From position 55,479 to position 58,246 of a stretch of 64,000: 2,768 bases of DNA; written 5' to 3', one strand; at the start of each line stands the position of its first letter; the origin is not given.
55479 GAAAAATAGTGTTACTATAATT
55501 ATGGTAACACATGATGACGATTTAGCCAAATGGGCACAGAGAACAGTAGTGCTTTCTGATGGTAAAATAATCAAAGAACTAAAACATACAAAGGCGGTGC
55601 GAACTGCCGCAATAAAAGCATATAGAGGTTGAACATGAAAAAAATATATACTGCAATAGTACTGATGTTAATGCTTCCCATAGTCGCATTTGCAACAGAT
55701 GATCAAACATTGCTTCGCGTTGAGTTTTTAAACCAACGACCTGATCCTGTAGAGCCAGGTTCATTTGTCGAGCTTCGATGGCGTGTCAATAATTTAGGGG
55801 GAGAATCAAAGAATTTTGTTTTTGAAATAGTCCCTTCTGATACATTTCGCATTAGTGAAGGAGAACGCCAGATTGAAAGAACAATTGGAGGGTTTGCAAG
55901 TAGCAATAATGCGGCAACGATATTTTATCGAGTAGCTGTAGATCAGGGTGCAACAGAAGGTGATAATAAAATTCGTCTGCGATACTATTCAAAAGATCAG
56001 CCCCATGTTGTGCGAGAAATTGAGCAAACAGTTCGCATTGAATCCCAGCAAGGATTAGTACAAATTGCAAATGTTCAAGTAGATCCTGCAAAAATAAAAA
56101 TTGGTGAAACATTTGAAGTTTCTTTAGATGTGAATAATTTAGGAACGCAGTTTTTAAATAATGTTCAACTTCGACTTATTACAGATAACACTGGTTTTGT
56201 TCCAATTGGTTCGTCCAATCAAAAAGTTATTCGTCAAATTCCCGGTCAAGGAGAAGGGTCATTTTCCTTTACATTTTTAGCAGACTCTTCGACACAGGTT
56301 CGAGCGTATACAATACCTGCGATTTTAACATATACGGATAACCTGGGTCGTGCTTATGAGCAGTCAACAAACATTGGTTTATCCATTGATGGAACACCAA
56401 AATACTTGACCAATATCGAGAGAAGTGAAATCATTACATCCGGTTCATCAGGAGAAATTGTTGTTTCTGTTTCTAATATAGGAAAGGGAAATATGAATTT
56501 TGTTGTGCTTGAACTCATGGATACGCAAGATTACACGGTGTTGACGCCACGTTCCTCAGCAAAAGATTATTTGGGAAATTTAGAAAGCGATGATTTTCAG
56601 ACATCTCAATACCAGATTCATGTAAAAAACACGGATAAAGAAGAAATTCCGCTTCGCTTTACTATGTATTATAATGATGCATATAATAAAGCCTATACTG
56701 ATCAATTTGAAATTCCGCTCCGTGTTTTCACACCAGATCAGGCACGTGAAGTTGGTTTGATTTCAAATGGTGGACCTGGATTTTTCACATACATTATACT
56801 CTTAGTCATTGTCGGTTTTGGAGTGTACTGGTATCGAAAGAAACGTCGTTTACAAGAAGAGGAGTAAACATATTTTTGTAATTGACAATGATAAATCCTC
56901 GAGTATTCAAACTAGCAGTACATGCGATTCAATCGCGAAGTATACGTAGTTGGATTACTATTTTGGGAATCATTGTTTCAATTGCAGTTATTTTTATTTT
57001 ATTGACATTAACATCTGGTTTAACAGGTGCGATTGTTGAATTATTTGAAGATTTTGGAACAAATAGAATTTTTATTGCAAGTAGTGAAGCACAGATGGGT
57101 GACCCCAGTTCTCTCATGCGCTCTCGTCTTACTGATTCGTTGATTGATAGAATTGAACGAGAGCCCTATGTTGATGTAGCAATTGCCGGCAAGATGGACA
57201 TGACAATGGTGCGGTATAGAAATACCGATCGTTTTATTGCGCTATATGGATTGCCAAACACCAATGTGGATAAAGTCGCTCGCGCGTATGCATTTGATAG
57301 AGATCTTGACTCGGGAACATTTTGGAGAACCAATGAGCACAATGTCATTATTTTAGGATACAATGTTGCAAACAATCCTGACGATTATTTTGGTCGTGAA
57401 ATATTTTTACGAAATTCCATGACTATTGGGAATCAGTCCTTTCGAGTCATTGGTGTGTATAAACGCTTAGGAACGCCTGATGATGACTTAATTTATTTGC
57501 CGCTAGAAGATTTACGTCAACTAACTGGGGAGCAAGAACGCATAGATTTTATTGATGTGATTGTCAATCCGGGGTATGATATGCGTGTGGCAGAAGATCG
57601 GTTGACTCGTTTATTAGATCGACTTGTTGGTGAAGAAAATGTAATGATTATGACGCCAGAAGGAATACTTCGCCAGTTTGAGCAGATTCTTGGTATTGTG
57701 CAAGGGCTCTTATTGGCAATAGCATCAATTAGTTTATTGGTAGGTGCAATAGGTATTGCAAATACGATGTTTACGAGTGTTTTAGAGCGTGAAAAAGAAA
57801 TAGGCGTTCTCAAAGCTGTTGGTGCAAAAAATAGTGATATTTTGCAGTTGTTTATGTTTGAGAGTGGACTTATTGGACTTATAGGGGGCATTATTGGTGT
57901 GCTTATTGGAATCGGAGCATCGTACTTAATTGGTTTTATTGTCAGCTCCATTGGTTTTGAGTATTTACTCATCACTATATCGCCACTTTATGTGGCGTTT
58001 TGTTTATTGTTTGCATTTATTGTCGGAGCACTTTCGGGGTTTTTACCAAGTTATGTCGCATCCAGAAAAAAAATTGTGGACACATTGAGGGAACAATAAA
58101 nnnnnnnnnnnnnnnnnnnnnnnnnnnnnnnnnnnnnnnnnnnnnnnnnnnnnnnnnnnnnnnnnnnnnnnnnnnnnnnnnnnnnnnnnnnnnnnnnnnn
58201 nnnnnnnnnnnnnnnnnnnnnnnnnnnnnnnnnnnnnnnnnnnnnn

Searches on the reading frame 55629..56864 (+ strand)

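Call 70: search_protein_families(library=pfam, proteins=[window:55629-56864:+], max_evalue=0.00001)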
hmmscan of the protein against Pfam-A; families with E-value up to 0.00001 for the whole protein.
window:55629-56864:+ (412 aa): 1 family
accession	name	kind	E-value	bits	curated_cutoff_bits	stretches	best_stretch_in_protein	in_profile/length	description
PF07705.17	CARDB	-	9e-06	26.3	22.7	0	149-224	8-77/101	CARDB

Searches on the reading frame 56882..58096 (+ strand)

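Call 70: search_protein_families(library=pfam, proteins=[window:56882-58096:+], max_evalue=0.00001)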
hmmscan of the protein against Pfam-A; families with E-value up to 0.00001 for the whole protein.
window:56882-58096:+ (405 aa): 2 families
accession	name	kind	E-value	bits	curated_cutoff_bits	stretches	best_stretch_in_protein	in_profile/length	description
PF12704.14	MacB_PCD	-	8.8e-24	85.4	27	1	23-243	1-206/207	MacB-like periplasmic core domain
PF02687.27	FtsX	-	1.2e-20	74.2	25.5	1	279-397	2-119/120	FtsX-like permease C-terminal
